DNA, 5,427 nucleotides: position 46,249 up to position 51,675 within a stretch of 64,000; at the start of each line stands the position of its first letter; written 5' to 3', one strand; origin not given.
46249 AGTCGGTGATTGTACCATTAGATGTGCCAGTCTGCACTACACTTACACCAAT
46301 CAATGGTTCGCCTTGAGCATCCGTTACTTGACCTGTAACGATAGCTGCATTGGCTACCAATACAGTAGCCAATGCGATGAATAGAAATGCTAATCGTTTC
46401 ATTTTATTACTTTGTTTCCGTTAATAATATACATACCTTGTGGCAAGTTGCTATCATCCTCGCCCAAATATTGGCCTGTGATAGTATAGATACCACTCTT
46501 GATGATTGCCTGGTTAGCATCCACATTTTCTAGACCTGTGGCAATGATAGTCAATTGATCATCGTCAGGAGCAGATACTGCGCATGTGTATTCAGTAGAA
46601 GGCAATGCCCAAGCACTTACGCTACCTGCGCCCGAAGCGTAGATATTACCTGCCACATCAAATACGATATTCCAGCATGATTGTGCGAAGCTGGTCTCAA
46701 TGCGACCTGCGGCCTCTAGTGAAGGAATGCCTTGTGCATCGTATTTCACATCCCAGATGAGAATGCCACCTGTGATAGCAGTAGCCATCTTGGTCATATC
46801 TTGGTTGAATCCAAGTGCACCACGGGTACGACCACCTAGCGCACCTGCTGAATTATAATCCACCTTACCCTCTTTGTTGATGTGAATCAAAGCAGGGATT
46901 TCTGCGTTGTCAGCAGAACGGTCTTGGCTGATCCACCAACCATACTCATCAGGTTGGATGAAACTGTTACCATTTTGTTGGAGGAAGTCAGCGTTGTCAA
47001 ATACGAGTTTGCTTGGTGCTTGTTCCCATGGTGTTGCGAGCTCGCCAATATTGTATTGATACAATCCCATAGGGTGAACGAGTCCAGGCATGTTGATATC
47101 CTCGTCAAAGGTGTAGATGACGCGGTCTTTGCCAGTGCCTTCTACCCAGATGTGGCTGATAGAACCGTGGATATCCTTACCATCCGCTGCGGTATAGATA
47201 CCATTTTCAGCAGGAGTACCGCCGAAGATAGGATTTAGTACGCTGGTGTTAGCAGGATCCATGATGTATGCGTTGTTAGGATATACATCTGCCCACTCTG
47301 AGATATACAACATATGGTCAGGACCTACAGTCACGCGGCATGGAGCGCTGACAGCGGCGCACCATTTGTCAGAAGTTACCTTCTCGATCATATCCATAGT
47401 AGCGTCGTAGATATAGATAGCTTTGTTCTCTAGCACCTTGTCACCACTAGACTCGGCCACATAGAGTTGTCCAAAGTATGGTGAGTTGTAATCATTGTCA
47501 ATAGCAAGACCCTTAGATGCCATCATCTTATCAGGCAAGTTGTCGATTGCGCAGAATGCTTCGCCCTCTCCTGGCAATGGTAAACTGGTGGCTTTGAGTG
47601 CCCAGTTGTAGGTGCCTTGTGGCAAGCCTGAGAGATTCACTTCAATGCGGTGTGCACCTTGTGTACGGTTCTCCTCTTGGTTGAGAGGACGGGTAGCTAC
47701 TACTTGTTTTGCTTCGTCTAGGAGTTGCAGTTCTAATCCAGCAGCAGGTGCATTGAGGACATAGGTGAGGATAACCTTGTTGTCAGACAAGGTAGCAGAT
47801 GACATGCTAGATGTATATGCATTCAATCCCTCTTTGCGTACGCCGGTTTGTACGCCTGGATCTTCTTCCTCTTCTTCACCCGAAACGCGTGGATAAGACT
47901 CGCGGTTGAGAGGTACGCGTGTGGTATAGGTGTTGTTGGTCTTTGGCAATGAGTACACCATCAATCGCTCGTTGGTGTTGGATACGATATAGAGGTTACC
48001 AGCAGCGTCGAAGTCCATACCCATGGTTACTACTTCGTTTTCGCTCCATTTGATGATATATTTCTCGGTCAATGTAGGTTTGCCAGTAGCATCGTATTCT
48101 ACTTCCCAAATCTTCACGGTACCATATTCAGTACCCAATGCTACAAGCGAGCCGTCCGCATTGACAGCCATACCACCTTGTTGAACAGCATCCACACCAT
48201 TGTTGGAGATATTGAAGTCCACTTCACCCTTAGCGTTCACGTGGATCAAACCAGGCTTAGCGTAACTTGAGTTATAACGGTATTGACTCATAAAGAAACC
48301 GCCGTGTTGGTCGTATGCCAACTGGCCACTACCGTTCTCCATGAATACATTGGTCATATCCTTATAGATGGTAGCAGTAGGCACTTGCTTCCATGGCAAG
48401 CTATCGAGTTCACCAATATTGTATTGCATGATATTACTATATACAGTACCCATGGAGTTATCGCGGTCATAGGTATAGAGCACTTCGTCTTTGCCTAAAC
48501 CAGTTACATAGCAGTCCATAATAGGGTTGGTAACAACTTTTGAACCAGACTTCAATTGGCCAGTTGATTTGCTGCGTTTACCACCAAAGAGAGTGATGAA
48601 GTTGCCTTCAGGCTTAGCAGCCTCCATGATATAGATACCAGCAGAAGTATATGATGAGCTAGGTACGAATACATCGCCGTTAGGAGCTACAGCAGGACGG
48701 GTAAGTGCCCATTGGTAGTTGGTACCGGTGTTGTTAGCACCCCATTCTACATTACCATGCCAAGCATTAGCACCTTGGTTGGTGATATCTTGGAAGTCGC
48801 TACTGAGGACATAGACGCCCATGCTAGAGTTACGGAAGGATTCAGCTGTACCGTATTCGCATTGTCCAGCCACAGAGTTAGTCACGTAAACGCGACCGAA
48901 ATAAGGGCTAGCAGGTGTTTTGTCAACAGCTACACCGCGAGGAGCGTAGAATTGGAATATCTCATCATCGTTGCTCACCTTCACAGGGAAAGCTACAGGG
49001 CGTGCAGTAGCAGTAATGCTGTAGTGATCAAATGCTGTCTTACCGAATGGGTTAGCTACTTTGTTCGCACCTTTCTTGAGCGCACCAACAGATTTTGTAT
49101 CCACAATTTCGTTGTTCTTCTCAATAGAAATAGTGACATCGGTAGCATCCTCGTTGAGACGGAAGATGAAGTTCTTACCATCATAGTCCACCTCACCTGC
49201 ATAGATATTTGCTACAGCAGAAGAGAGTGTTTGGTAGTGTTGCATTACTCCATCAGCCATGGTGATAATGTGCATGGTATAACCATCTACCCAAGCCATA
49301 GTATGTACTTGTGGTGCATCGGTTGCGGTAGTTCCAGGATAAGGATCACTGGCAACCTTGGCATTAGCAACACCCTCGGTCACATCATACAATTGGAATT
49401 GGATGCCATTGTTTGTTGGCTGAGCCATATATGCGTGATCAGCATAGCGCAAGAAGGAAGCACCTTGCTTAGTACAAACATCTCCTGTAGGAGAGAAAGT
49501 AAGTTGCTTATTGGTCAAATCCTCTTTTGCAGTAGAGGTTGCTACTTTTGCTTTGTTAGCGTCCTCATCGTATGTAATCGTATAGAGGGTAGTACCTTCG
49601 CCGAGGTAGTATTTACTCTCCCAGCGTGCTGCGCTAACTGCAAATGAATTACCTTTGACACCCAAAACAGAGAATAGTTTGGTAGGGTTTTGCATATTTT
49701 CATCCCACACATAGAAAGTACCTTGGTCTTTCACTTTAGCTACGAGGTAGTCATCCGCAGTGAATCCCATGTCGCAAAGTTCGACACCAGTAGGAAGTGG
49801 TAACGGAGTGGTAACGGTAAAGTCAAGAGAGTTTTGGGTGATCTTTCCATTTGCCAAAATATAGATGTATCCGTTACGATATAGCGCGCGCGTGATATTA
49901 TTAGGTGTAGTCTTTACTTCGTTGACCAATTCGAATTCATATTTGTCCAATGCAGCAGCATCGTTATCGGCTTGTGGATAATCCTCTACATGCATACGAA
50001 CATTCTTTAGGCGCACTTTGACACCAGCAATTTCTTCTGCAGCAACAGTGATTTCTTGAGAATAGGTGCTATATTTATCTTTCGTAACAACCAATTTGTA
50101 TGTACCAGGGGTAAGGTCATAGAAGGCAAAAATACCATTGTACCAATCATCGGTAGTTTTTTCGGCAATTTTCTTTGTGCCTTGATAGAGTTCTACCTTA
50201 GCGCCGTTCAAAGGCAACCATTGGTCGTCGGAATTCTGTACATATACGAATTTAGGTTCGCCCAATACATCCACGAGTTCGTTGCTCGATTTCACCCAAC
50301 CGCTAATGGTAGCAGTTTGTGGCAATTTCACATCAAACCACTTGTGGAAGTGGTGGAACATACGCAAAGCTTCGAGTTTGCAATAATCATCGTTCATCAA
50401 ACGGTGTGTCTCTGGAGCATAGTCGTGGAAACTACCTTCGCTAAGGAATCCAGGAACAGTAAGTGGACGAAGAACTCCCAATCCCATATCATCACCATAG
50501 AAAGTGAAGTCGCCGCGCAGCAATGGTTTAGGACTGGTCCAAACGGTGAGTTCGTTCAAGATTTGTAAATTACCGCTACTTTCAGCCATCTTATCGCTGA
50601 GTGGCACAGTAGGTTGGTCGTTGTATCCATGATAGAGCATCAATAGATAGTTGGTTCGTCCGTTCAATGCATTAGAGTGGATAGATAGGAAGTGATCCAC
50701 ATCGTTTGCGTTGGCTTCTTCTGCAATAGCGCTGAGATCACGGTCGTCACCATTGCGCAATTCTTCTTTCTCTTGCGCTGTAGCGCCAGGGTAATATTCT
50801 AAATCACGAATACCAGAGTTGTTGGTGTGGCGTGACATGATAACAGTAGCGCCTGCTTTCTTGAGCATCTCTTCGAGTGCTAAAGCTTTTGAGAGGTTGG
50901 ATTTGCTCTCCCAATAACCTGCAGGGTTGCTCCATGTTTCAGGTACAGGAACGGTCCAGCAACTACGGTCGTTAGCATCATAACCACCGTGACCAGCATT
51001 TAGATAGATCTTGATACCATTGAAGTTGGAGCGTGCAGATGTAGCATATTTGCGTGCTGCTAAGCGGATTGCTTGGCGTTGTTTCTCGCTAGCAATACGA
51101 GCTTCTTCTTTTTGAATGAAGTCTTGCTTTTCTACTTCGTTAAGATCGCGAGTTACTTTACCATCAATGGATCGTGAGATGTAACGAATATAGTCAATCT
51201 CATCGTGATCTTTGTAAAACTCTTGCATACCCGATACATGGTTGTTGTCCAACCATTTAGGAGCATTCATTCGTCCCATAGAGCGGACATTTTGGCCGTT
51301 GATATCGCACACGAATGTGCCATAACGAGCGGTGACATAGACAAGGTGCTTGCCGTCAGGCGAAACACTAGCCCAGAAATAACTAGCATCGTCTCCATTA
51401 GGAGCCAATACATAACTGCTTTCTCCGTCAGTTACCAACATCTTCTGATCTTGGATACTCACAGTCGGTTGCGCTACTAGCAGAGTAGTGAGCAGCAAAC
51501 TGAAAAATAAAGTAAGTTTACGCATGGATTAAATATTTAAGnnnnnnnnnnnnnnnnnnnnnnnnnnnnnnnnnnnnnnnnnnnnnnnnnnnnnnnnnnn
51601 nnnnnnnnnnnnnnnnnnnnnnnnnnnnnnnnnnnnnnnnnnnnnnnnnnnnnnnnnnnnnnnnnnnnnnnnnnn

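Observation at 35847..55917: SusC/SusD locus whose whole enzyme set points at bacterial peptidoglycan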

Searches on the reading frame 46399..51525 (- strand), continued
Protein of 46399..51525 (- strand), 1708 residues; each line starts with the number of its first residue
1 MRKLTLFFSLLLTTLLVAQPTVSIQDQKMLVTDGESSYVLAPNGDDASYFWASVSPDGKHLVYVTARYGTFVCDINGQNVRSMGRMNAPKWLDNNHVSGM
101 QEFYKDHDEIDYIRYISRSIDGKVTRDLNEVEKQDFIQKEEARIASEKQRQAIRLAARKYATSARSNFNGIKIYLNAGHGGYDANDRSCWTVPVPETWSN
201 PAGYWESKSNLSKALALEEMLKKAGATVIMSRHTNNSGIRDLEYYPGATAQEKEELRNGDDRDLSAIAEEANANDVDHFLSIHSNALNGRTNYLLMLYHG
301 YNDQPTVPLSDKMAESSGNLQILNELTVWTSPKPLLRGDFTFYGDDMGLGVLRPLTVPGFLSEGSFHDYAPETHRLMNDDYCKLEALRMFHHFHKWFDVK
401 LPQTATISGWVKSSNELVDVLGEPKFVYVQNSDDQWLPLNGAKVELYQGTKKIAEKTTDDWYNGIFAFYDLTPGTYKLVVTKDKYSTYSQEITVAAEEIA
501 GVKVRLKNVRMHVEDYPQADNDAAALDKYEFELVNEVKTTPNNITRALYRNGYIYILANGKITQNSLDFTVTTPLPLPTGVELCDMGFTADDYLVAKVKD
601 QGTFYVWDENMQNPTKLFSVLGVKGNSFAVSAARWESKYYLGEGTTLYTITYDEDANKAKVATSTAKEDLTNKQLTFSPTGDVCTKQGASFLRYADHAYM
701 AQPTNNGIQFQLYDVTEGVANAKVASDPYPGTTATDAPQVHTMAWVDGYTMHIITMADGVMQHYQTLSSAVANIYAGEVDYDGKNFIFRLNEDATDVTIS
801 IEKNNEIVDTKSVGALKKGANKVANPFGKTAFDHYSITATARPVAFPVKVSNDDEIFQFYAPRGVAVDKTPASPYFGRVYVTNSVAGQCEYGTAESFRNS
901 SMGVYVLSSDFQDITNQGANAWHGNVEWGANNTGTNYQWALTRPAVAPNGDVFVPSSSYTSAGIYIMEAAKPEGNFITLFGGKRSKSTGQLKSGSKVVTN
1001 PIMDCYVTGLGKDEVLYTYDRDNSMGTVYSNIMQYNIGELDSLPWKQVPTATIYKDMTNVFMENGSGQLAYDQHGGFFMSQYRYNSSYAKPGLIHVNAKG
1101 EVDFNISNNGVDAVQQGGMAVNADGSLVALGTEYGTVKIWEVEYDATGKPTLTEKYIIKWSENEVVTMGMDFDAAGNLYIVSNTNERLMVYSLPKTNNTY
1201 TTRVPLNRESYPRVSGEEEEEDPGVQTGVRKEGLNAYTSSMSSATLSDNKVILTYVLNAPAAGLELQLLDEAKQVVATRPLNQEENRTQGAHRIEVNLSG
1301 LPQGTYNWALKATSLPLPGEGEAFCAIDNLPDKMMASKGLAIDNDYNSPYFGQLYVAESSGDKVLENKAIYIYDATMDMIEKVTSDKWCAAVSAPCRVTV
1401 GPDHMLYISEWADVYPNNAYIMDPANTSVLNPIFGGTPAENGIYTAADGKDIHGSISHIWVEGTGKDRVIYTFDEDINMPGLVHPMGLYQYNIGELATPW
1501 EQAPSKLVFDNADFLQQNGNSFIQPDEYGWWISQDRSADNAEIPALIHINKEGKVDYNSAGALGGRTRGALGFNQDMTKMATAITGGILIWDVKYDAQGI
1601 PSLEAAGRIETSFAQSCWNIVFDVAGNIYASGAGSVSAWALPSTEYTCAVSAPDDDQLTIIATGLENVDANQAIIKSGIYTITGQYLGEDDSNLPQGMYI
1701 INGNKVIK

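Call 71: search_protein_families(library=pfam, proteins=[L049:3-803:+, L049:830-2407:+, L049:2418-3515:+, L049:3582-4475:+, L051:16316-17209:+, L051:17910-20963:-, L051:21621-23429:-, L016:4182-5477:+, L016:3373-4197:+, L016:1505-3391:-], max_evalue=0.0001)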
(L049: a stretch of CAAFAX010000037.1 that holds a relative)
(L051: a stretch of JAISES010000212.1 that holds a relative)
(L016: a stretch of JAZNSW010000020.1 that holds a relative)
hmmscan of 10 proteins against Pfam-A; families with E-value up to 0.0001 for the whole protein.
L049:3-803:+ (267 aa): 1 family
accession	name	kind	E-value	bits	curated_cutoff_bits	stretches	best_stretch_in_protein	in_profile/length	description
PF22827.1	GldL_N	-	4.7e-19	68.8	24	1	1-49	11-59/62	GldL N-terminal domain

L049:830-2407:+ (526 aa): 4 families
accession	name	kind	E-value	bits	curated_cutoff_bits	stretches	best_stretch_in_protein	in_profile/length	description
PF12081.13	GldM_1st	-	1.6e-66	224.5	25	1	35-223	1-194/194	GldM N-terminal domain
PF12080.14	GldM_4th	-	1.3e-34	119.7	24.6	1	409-526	1-114/114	GldM C-terminal domain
PF21601.3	GldM_2nd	-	8.7e-29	100.3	24.4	1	226-321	2-98/98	GldM second domain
PF21602.3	GldM_3rd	-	1.3e-26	93.1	25.2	1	323-406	1-82/82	GldM third domain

L049:2418-3515:+ (366 aa): 1 family
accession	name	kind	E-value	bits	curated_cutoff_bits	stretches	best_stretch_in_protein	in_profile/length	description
PF19841.4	GldN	-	2.5e-60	204.4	23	1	59-291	3-228/228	Gliding motility associated protein GldN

L049:3582-4475:+ (298 aa): 0 families

L051:16316-17209:+ (298 aa): 2 families
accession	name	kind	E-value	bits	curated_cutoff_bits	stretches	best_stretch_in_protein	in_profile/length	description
PF13505.12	OMP_b-brl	-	1.2e-10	42.3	28.7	1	23-250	3-161/175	Outer membrane protein beta-barrel domain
PF13568.12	OMP_b-brl_2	-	3.5e-09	37.4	27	1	34-244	2-173/175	Outer membrane protein beta-barrel domain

L051:17910-20963:- (1018 aa): 1 family
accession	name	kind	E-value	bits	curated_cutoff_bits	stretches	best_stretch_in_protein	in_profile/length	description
PF25275.1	Golvesin_C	-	3.2e-23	82.7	31.6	1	276-381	30-130/132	Golvesin C-terminal domain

L051:21621-23429:- (603 aa): 2 families
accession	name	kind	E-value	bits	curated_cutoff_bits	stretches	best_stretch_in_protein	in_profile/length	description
PF00759.25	Glyco_hydro_9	-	1e-62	213.3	27.7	1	122-589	5-443/444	Glycosyl hydrolase family 9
PF02927.20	CelD_N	-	1.2e-21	77.7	24.6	1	24-108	2-86/86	Cellulase N-terminal ig-like domain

L016:4182-5477:+ (432 aa): 1 family
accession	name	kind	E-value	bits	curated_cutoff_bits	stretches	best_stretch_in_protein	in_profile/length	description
PF01136.24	Peptidase_U32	-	5.7e-61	206.2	22.4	1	92-328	3-230/233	Peptidase family U32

L016:3373-4197:+ (275 aa): 0 families

L016:1505-3391:- (629 aa): 9 families
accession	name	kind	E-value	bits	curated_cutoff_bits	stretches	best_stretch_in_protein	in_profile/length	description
PF07719.23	TPR_2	-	2.1e-10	40.3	27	1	452-484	2-34/34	Tetratricopeptide repeat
PF13431.12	TPR_17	-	3.3e-09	36.8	24.4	0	439-471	1-33/34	Tetratricopeptide repeat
PF00515.34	TPR_1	-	2.6e-08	33.8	27.8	1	452-484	2-34/34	Tetratricopeptide repeat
PF13432.12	TPR_16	-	4.3e-08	33.9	32.7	0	458-508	4-54/65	Tetratricopeptide repeat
PF13181.12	TPR_8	-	4.5e-07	30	25.7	1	452-484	2-34/34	Tetratricopeptide repeat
PF13414.12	TPR_11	-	1.5e-06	28.2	26.8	1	460-494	3-37/42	TPR repeat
PF14559.12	TPR_19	-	1e-05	26.2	25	1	462-517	2-57/68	Tetratricopeptide repeat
PF13424.12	TPR_12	-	1.5e-05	25.6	30.1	1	454-511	6-71/77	Tetratricopeptide repeat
PF08139.17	LPAM_1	-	6.7e-05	23.5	20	0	69-85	1-17/18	Prokaryotic membrane lipoprotein lipid attachment site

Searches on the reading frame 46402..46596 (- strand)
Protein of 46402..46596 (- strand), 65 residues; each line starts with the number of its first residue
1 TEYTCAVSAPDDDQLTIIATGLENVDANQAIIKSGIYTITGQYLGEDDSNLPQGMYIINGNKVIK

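Call 49: search_protein_families(library=ncbifam, proteins=[window:46402-46596:-], max_evalue=10)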
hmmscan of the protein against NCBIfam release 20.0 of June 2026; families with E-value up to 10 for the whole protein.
seq(65 aa): 1 family
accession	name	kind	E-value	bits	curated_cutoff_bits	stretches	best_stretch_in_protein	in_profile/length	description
TIGR04183.1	Por_Secre_tail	domain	0.034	14.1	23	1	36-59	25-57/72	T9SS type A sorting domain-containing protein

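Call 50: search_protein_families(library=pfam, proteins=[window:46402-46596:-], max_evalue=10)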
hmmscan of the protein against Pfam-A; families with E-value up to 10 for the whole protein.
seq(65 aa): 0 families

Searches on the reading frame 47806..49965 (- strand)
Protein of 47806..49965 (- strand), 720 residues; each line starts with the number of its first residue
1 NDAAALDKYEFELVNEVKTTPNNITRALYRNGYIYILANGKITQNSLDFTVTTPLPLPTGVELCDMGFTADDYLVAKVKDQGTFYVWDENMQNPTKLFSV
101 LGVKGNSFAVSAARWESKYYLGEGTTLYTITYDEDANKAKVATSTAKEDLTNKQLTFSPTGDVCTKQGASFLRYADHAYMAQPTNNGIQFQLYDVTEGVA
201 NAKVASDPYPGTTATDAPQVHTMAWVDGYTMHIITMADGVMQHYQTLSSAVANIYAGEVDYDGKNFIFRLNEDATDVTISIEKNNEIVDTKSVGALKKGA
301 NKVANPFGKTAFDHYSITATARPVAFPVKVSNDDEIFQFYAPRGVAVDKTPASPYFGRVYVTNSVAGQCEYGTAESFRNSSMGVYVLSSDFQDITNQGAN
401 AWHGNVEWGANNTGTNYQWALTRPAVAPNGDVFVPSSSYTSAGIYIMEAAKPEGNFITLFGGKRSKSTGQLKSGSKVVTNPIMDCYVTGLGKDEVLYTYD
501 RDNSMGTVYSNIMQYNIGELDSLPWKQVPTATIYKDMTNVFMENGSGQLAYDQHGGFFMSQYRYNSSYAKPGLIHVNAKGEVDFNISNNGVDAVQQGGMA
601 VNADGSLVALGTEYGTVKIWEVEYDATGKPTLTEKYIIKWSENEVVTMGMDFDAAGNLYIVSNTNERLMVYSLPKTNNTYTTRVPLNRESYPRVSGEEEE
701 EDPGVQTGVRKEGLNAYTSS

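Call 74: predict_structure(alignment_id=A2)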
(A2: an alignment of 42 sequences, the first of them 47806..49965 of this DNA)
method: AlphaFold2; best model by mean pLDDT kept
length: 720 residues; sequences in the alignment: 42
mean_pLDDT: 90.1   pTM: 0.86
mean pLDDT of the five models: 90.1, 89.8, 89.8, 89.4, 88.1
residues with pLDDT >= 90: 547; 70-90: 135; 50-70: 12; < 50: 26
segments of 3 or more residues with pLDDT < 50: 695-720
pLDDT, mean of each block of 10 residues (from residue 1): 84 87 93 94 93 95 95 96 95 95 92 95 95 93 94 90 91 94 85 94 93 72 91 92 89 96 95 98 95 98 95 96 92 95 96 93 96 92 96 94 92 79 93 93 92 94 89 93 94 94 83 94 92 92 89 95 90 95 85 91 96 94 93 93 90 97 95 95 88 49 31 29
secondary structure, 60 per line:
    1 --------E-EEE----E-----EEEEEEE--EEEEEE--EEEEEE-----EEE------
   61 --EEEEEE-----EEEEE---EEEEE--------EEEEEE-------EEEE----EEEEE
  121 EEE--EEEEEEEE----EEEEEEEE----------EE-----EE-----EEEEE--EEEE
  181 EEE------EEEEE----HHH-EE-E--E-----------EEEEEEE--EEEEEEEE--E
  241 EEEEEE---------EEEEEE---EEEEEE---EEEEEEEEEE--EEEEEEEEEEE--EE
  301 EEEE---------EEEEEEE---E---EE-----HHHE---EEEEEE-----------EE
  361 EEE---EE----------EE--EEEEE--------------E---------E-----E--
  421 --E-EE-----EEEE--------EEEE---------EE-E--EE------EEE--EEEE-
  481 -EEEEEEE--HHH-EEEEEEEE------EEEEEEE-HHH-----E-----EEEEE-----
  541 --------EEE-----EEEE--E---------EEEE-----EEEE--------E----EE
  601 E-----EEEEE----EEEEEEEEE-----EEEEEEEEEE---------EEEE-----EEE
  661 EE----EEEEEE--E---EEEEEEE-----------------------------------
elements in order (helices of 4 or more, strands of 3 or more residues): E11-13 E24-30 E33-38 E41-46 E52-54 E63-68 E74-78 E82-86 E95-100 E108-111 E116-123 E126-133 E138-145 E170-174 E177-183 E190-194 E221-227 E230-237 E240-246 E256-261 E265-270 E274-283 E286-296 E299-304 E314-320 E342-347 E359-363 E383-387 E432-435 E444-447 E471-473 E476-479 E482-488 E495-502 E509-515 E531-535 E549-551 E557-560 E573-576 E582-585 E599-601 E607-611 E616-624 E630-639 E649-652 E658-662 E667-672 E679-685

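Call 78: fold_search(model_id=the predicted structure, library=pdb)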
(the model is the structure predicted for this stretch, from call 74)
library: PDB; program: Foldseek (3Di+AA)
matches with E <= 10: 1749; with E <= 0.001: 1063
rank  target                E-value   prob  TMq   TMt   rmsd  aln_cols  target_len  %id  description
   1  5i2t                  7.1e-14  1.00  0.24  0.28  22.1       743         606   11  Domain characterization of the WD protein Pwp2 and their relevance in ribosome biogenesis (released 2017-06-21)
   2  9g33_UU               8.5e-13  1.00  0.24  0.21  20.4       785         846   11  Stalled 90S - Utp23-Krr1-deltaC3 (released 2025-06-18)
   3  9e5c_1d               8.5e-13  1.00  0.22  0.17  25.2       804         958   10  Cryo-EM structure of 96 nm repeat of microtubule doublet from T. brucei flagellum (released 2025-03-12)
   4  9n6z_LT               1.4e-12  1.00  0.26  0.23  19.0       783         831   12  SSU processome maturation and disassembly, State D (released 2025-11-05)
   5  7d4i_B1               1.6e-12  1.00  0.23  0.21  22.9       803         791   11  Cryo-EM structure of 90S small ribosomal precursors complex with the DEAH-box RNA helicase Dhr1 (State F) (released 2021-10-06)
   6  8y6p                  1.6e-12  1.00  0.17  0.12  24.1       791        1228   10  Structure of the auto-inhibited Dark monomer (released 2024-04-10)
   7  9n73_LO               2.7e-12  1.00  0.24  0.23  22.6       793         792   10  SSU processome maturation and disassembly, State G (released 2025-10-29)
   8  9n6v_LT               2.8e-12  1.00  0.25  0.21  20.1       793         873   10  SSU processome maturation and disassembly, State A (released 2025-11-05)
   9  7mq8_LQ               3.6e-12  1.00  0.22  0.19  25.7       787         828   10  Cryo-EM structure of the human SSU processome, state pre-A1 (released 2021-09-22)
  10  9n6z_LO               6.0e-12  1.00  0.23  0.21  22.7       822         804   11  SSU processome maturation and disassembly, State D (released 2025-11-05)
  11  7mqa_LO               8.0e-12  1.00  0.23  0.21  23.7       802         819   10  Cryo-EM structure of the human SSU processome, state post-A1 (released 2021-09-22)
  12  6zqd_UU               8.8e-12  1.00  0.24  0.20  19.4       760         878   11  Cryo-EM structure of the 90S pre-ribosome from Saccharomyces cerevisiae, state Post-A1 (released 2020-09-23)
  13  9n77_LT               9.7e-12  1.00  0.25  0.22  20.2       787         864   10  SSU processome maturation and disassembly, State K (released 2025-11-05)
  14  7mqa_LQ               1.1e-11  1.00  0.22  0.20  25.5       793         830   10  Cryo-EM structure of the human SSU processome, state post-A1 (released 2021-09-22)
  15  6rxt_UA               1.2e-11  1.00  0.22  0.19  23.1       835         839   10  Cryo-EM structure of the 90S pre-ribosome (Kre33-Noc4) from Chaetomium thermophilum, state A (released 2019-08-14)
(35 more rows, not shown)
